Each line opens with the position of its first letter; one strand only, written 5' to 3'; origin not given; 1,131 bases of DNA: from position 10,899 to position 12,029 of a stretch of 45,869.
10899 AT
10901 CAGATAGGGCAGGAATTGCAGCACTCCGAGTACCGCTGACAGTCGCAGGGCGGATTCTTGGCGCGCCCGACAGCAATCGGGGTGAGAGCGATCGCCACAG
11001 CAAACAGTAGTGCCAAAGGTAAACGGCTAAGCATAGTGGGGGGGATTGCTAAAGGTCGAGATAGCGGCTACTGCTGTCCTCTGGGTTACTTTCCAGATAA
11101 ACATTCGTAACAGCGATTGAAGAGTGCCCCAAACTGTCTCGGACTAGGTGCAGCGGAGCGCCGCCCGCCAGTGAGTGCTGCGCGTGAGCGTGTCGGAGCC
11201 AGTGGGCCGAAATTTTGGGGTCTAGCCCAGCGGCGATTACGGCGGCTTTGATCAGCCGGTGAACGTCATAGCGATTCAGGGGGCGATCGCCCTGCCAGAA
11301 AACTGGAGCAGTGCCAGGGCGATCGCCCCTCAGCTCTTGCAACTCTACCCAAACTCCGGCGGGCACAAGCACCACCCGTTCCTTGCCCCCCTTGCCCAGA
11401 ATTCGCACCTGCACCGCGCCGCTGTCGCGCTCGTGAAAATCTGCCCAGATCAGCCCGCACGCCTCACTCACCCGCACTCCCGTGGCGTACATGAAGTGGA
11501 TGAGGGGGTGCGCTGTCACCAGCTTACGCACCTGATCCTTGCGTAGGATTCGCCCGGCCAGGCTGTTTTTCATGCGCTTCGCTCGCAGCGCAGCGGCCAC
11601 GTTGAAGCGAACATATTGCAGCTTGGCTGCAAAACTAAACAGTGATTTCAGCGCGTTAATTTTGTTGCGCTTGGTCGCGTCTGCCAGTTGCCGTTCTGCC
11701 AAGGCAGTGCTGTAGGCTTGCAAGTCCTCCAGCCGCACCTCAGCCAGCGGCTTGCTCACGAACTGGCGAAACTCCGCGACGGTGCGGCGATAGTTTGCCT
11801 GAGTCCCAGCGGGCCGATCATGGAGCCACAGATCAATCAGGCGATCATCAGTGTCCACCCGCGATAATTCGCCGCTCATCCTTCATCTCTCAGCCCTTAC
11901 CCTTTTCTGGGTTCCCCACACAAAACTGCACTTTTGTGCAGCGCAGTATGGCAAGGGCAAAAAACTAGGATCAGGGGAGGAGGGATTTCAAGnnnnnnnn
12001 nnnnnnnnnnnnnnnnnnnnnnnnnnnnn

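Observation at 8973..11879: Tail module split into three blocks on both strands, with a second tyrosine recombinase heading the tail-tube block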

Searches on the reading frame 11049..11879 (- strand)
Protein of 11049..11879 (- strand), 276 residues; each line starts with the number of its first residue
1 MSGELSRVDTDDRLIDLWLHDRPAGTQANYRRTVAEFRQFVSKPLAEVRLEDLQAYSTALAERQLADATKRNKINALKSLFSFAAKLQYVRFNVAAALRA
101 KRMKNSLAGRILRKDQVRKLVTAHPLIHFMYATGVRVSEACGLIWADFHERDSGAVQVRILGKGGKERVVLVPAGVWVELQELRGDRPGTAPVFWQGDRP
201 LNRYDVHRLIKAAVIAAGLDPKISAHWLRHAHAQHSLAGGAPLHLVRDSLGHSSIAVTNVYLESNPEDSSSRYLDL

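Call 4: search_protein_families(library=pfam, proteins=[window:11049-11879:-], max_evalue=0.01)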
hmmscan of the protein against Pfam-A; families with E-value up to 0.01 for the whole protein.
window:11049-11879:- (276 aa): 4 families
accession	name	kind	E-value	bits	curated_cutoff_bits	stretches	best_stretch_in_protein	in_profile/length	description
PF00589.27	Phage_integrase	-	2.4e-25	89.7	27.1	1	125-266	26-170/172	Phage integrase family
PF13495.12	Phage_int_SAM_4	-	6e-09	36.6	27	1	25-83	17-77/85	Phage integrase, N-terminal SAM-like domain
PF02899.23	Phage_int_SAM_1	-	3.8e-07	30.7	22.3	1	24-85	16-80/83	Phage integrase, N-terminal SAM-like domain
PF13102.12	Phage_int_SAM_5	-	0.0002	22.1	22.3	1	24-94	19-92/98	Phage integrase SAM-like domain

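Call 5: search_protein_families(library=phrogs, proteins=[window:11049-11879:-], max_evalue=0.01)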
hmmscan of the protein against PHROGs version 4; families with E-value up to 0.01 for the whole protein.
window:11049-11879:- (276 aa): 5 families
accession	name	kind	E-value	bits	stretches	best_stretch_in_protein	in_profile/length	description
phrog_1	-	integration and excision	4.1e-38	133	1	14-267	169-438/611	integrase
phrog_216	-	integration and excision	3.4e-26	93.1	1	69-271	14-231/301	integrase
phrog_7269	-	integration and excision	2.4e-06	28.4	1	208-267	15-72/89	integrase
phrog_23271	-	unknown function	5.4e-05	24.1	1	222-265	8-51/67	-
phrog_7685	-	integration and excision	0.0043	17.6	1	202-258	163-216/240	integrase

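Call 17: find_related_loci(query=window:11049-11879:-, collection=viral_contigs, flank=10000)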
Query window:11049-11879:- (276 aa) in viral_contigs; peptide patterns used: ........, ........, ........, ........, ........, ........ (x = any residue, [..] = any of these).
9 stretches matched a pattern; 3 encode a relative of the query (tblastn E <= 1e-3); 3 distinct loci.
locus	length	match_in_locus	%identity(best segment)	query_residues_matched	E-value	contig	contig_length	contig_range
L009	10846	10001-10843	57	5-276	7e-105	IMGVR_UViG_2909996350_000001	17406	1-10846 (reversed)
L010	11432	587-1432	58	3-276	1e-103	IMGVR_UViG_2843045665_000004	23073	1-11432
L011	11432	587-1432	58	3-276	1e-103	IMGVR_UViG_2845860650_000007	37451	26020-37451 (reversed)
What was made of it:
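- Homologues lie near the ends of IMG/VR prophage predictions L009-L011 (call 17).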

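Call 27: search_protein_families(library=ncbifam, proteins=[window:11049-11879:-], max_evalue=0.01)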
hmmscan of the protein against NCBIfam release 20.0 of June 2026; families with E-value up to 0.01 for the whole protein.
window:11049-11879:- (276 aa): 10 families
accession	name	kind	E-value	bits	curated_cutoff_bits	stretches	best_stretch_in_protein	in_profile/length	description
TIGR02225.1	recomb_XerD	equivalog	8.6e-39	133.6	329.6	1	25-262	16-272/290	site-specific tyrosine recombinase XerD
NF040815.2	recomb_XerA_Arch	equivalog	7.5e-36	124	220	1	23-271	13-261/263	site-specific tyrosine recombinase/integron integrase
NF001399.0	PRK00283.1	subfamily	1.5e-35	122.9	279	1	25-261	25-280/300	tyrosine recombinase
TIGR02224.1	recomb_XerC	equivalog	1.6e-34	119.6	335.15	1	25-266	16-279/295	tyrosine recombinase XerC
TIGR02249.1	integrase_gron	subfamily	6.2e-20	71.8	265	2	205-261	241-297/315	integron integrase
NF002331.0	PRK01287.1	subfamily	2.3e-16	59.7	371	1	41-262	72-310/365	site-specific tyrosine recombinase XerC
NF003462.0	PRK05084.1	equivalog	1.5e-11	43.7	267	1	126-266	200-346/360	tyrosine recombinase XerS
NF011946.0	PRK15417.1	equivalog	8.2e-11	41.6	435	2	206-262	257-313/337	integron integrase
NF007371.0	PRK09871.1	subfamily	4.8e-08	32.8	222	1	126-265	31-175/198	tyrosine-type DNA invertase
NF007370.0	PRK09870.1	subfamily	1.4e-05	24.8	221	1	127-265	38-180/200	tyrosine-type DNA invertase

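Call 29: find_homologous_proteins(query=window:11049-11879:-, max_evalue=1e-30)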
Query window:11049-11879:- (276 aa): 547 proteins with E <= 1e-30 among 7994 candidates; the best 120 are listed.
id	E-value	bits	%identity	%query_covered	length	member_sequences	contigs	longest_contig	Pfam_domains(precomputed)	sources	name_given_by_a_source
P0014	3.4e-126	438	72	100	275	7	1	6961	PF13495.13,PF00589.28,PF02899.24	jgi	-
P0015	8.2e-125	434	71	99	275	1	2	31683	PF13495.13,PF00589.28,PF02899.24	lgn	-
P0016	9.4e-123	427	68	99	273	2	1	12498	PF13495.13,PF00589.28,PF02899.24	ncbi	-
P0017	5.2e-121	421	69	98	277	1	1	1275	PF13495.13,PF00589.28,PF02899.24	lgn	-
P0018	1.5e-117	410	68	98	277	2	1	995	PF13495.13,PF13102.13,PF00589.28,PF02899.24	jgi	jgi:integrase/recombinase XerD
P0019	1.5e-112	393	66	99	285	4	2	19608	PF13495.13,PF00589.28,PF02899.24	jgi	jgi:integrase/recombinase XerD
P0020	1.8e-110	387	64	96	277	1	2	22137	PF13495.13,PF13102.13,PF00589.28,PF02899.24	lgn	-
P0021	6.3e-110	385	64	96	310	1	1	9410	PF00589.28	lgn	-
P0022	2.4e-106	373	65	98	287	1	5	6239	PF13495.13,PF00589.28,PF02899.24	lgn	-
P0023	4.3e-105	369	63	98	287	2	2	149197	PF13495.13,PF00589.28,PF02899.24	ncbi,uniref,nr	ncbi:tyrosine-type recombinase/integrase [Leptolyngbya sp. FACHB-16]|uniref:tyrosine-type recombinas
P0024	5.6e-102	359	61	99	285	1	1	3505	PF13495.13,PF00589.28,PF02899.24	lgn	-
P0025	1.7e-99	351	60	100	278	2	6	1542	PF13495.13,PF00589.28,PF02899.24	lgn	-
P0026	2.5e-99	350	61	99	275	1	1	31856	PF00589.28,PF02899.24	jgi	jgi:integrase/recombinase XerD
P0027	5.1e-98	346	63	93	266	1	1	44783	PF13495.13,PF00589.28,PF02899.24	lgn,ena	-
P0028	2.9e-96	340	59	99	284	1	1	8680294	PF13495.13,PF00589.28,PF02899.24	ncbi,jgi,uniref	ncbi:Integrase [Nostoc sp. DSM 114161]|jgi:integrase/recombinase XerD|uniref:tyrosine-type recombina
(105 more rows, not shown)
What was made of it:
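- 11049..11879 (-): XerD-like tyrosine recombinase, 276 aa, with no arm-binding domain. Orthologues of 57-72% identity are found in many cyanobacterial prophages (calls 17, 29).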

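Call 31: find_encoding_contigs(protein=P0015, flank=10000, max_places=3)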
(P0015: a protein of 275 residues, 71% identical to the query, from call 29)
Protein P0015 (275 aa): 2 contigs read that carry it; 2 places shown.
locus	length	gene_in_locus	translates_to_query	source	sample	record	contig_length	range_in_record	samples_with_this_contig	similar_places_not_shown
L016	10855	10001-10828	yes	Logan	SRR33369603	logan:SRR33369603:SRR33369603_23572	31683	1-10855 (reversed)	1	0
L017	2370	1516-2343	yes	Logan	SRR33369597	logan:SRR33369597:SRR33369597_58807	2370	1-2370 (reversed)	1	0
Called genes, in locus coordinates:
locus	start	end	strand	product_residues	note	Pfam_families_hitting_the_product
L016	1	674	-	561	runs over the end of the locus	-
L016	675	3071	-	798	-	PF04233:Phage_Mu_F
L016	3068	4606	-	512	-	PF13264:DUF4055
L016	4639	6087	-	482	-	PF03237:Terminase_6N, PF17289:Terminase_6C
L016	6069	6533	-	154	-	PF06056:Terminase_5 (weak), PF10668:Phage_terminase, PF13384:HTH_23 (weak)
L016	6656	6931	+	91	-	-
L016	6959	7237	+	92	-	PF00216:Bac_DNA_binding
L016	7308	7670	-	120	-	-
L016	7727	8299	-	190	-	-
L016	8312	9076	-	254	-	-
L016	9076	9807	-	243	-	PF04542:Sigma70_r2, PF08281:Sigma70_r4_2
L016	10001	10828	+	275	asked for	PF02899:Phage_int_SAM_1 (weak), PF13495:Phage_int_SAM_4, PF00589:Phage_integrase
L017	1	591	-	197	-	?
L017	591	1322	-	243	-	PF04542:Sigma70_r2, PF08281:Sigma70_r4_2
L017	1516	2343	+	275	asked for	PF02899:Phage_int_SAM_1 (weak), PF13495:Phage_int_SAM_4, PF00589:Phage_integrase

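Call 32: find_encoding_contigs(protein=P0019, flank=10000, max_places=3)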
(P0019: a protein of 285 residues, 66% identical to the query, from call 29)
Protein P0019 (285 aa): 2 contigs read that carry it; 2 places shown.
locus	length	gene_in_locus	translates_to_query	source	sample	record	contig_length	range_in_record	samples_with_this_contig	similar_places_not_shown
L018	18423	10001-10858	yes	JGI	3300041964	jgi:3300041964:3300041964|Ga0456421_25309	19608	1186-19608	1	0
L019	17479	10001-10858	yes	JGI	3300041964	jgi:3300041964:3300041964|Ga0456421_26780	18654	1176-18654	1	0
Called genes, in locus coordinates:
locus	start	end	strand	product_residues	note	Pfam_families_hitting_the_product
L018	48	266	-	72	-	-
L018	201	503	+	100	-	-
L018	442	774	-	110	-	-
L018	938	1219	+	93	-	-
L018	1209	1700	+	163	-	-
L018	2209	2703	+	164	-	-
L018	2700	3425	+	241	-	-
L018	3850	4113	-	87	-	-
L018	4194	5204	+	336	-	-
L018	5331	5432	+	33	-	-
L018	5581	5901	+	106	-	-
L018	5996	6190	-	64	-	-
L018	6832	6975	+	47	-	-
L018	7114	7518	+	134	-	PF04542:Sigma70_r2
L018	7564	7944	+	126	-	-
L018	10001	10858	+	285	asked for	PF13495:Phage_int_SAM_4 (weak), PF02899:Phage_int_SAM_1 (weak), PF00589:Phage_integrase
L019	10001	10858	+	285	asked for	PF13495:Phage_int_SAM_4 (weak), PF02899:Phage_int_SAM_1 (weak), PF00589:Phage_integrase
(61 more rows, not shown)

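Call 33: find_encoding_contigs(protein=P0023, flank=10000, max_places=3)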
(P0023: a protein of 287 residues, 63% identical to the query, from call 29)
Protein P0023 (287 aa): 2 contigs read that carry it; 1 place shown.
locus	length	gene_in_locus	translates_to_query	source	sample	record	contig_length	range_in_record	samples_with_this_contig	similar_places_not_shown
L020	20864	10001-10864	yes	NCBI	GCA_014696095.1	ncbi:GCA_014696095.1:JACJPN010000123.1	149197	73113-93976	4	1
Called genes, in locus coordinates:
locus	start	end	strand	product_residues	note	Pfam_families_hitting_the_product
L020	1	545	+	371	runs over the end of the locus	PF02885:Glycos_trans_3N, PF00591:Glycos_transf_3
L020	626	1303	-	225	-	PF12804:NTP_transf_3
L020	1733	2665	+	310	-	PF00072:Response_reg, PF01590:GAF (weak)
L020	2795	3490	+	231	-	PF01209:Ubie_methyltran, PF13489:Methyltransf_23, PF07021:MetW (weak), PF13847:Methyltransf_31, PF08241:Methyltransf_11, PF08242:Methyltransf_12, PF13649:Methyltransf_25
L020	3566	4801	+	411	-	PF04286:DUF445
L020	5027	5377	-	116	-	-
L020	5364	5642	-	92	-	-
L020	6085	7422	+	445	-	-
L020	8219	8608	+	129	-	-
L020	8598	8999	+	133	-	-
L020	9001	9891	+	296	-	-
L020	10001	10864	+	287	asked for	PF02899:Phage_int_SAM_1, PF13495:Phage_int_SAM_4, PF00589:Phage_integrase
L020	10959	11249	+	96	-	PF00216:Bac_DNA_binding, PF18291:HU-HIG (weak)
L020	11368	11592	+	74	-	-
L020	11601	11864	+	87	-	PF07866:DUF1653 (faint)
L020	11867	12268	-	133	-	PF25311:WDGH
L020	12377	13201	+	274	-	PF04542:Sigma70_r2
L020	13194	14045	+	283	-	-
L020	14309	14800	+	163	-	PF13518:HTH_28 (weak)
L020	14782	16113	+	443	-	PF03237:Terminase_6N (weak), PF04466:Terminase_3, PF17288:Terminase_3C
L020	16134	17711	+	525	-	PF13264:DUF4055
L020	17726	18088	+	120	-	-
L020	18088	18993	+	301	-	PF04233:Phage_Mu_F (weak)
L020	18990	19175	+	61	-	-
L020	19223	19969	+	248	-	-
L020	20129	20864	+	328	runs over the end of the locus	PF20036:Gp13-like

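Call 37: find_encoding_contigs(protein=P0014, flank=10000, max_places=3)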
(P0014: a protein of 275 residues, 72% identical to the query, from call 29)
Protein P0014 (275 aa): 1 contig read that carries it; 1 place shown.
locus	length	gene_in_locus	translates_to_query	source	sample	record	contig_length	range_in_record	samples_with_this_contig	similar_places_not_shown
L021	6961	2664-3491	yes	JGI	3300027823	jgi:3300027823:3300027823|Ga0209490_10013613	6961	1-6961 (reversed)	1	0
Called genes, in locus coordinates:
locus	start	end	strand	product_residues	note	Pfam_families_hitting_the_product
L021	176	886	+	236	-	-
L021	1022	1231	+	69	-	-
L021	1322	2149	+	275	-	-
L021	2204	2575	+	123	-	-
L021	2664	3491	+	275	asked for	PF13495:Phage_int_SAM_4 (weak), PF02899:Phage_int_SAM_1 (weak), PF00589:Phage_integrase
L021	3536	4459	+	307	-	-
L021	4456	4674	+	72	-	-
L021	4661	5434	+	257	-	-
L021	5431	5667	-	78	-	-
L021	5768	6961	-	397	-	?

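Call 38: find_encoding_contigs(protein=P0027, flank=10000, max_places=3)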
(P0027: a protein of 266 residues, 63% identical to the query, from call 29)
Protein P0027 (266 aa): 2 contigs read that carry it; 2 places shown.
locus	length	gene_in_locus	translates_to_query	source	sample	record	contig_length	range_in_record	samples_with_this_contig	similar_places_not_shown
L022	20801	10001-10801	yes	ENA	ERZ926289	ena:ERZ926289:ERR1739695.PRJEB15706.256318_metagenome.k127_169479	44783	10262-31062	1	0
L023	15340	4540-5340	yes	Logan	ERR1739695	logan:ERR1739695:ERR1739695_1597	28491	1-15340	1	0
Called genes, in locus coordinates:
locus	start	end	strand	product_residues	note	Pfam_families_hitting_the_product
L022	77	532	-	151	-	-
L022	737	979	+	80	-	PF13560:HTH_31, PF12844:HTH_19, PF13384:HTH_23 (weak), PF13443:HTH_26, PF01381:HTH_3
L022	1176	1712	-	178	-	-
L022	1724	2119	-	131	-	-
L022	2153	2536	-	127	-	-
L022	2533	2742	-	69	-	-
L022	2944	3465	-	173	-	-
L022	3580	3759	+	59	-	-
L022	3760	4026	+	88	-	-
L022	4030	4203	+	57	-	PF07878:RHH_5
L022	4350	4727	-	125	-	-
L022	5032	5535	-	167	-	-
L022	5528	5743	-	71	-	PF12844:HTH_19, PF13443:HTH_26, PF13560:HTH_31, PF20432:Xre-like-HTH (weak), PF01381:HTH_3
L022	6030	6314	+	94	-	-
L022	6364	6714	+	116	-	-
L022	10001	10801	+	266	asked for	PF02899:Phage_int_SAM_1 (weak), PF13495:Phage_int_SAM_4, PF00589:Phage_integrase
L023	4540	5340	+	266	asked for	PF02899:Phage_int_SAM_1 (weak), PF13495:Phage_int_SAM_4, PF00589:Phage_integrase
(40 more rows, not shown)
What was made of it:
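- Its orientation relative to the sigma/terS module differs among relatives (calls 31-33, 38).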

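Call 70: search_solved_structures(query=window:11049-11879:-, max_evalue=0.00001)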
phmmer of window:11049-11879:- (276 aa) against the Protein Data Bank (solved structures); distinct sequences matched with E-value up to 0.00001: 6.
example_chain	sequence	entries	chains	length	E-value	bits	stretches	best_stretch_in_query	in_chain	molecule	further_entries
1a0p_A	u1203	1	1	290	4.5e-19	72.2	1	14-263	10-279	SITE-SPECIFIC RECOMBINASE XERD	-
5dcf_A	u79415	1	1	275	1.4e-16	64.1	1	125-263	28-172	Tyrosine recombinase XerD,DNA translocase FtsK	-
4a8e_A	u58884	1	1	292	1.1e-15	61.1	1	31-263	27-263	PROBABLE TYROSINE RECOMBINASE XERC-LIKE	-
5hxy_A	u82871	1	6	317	1.2e-15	61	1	26-266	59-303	Tyrosine recombinase XerA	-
2a3v_A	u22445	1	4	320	1e-11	48.1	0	202-262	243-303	site-specific recombinase IntI4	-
9i5v_14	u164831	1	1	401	1.5e-10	44.3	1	52-263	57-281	Ribosome-associated translation inhibitor RaiA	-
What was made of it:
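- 11049..11879 (-): Calls 4, 5, 27, 70.
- On Xer-type tyrosine recombinases: The best solved relative is XerD, 1a0p (call 70).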

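Call 75: search_dna_similar(query=window:11049-11879:-, collection=phages, mode=protein, max_evalue=1e-20, max_rows=12)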
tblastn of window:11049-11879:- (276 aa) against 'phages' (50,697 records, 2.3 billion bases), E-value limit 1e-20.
Records with a match: 3; places in all: 3; records where one place covers at least 80% of the query: 3.
Best place of each record, by identity: <60% 3.
By first word of the organism name: Komagataeibacter 1; Acetobacter 1; Alicyclobacillus 1.
By host as written in the record: Komagataeibacter maltaceti NBRC 14815 1; Acetobacter pasteurianus NBRC 109446 1; Alicyclobacillus acidoterrestris MMB007 1.
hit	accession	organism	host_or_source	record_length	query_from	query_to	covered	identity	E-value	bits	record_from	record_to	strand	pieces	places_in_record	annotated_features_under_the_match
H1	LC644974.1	Komagataeibacter phage phiKM1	Komagataeibacter maltaceti NBRC 14815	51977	1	275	100%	39.7%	2e-51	186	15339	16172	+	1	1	integrase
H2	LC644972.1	Acetobacter phage phiAP1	Acetobacter pasteurianus NBRC 109446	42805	8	275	97%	39.6%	3e-50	182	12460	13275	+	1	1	integrase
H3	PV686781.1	Alicyclobacillus phage MMB025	Alicyclobacillus acidoterrestris MMB007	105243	11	264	92%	31.1%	2e-28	119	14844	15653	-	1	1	integrase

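Call 77: get_annotated_region(hit=H1, flank=6000)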
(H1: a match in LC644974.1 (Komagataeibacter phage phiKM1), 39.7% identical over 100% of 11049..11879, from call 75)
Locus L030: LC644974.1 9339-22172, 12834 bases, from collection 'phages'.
description: Komagataeibacter phage phiKM1 DNA, complete genome.
organism: Komagataeibacter phage phiKM1 (NCBI taxid 2860317)
taxonomy: Viruses; Duplodnaviria; Heunggongvirae; Uroviricota; Caudoviricetes
host: Komagataeibacter maltaceti NBRC 14815; source: -; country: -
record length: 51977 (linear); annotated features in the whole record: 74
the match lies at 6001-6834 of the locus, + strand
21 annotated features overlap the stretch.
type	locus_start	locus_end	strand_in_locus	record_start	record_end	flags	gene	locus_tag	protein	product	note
CDS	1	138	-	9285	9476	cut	-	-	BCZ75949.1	hypothetical protein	PhiKM1_170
CDS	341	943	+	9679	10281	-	-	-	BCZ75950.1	hypothetical protein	PhiKM1_180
CDS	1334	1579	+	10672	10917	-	-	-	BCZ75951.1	hypothetical protein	PhiKM1_190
CDS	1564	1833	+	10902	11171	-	-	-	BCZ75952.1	hypothetical protein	PhiKM1_200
CDS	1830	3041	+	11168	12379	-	-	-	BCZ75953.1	hypothetical protein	PhiKM1_210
CDS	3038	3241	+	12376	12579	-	-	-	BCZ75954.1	hypothetical protein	PhiKM1_220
CDS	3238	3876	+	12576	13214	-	-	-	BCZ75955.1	S-adenosylmethionine-dependent methyltransferases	PhiKM1_230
CDS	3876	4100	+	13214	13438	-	-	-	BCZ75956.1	hypothetical protein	PhiKM1_240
CDS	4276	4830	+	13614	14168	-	-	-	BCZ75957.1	hypothetical protein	PhiKM1_250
CDS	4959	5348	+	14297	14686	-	-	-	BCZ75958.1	hypothetical protein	PhiKM1_260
CDS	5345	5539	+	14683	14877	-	-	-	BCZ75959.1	hypothetical protein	PhiKM1_270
CDS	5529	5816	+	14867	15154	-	-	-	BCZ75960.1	hypothetical protein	PhiKM1_280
CDS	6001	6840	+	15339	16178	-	-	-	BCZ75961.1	integrase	PhiKM1_290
CDS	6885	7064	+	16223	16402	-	-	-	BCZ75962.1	hypothetical protein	PhiKM1_300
CDS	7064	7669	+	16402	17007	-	-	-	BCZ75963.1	hypothetical protein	PhiKM1_310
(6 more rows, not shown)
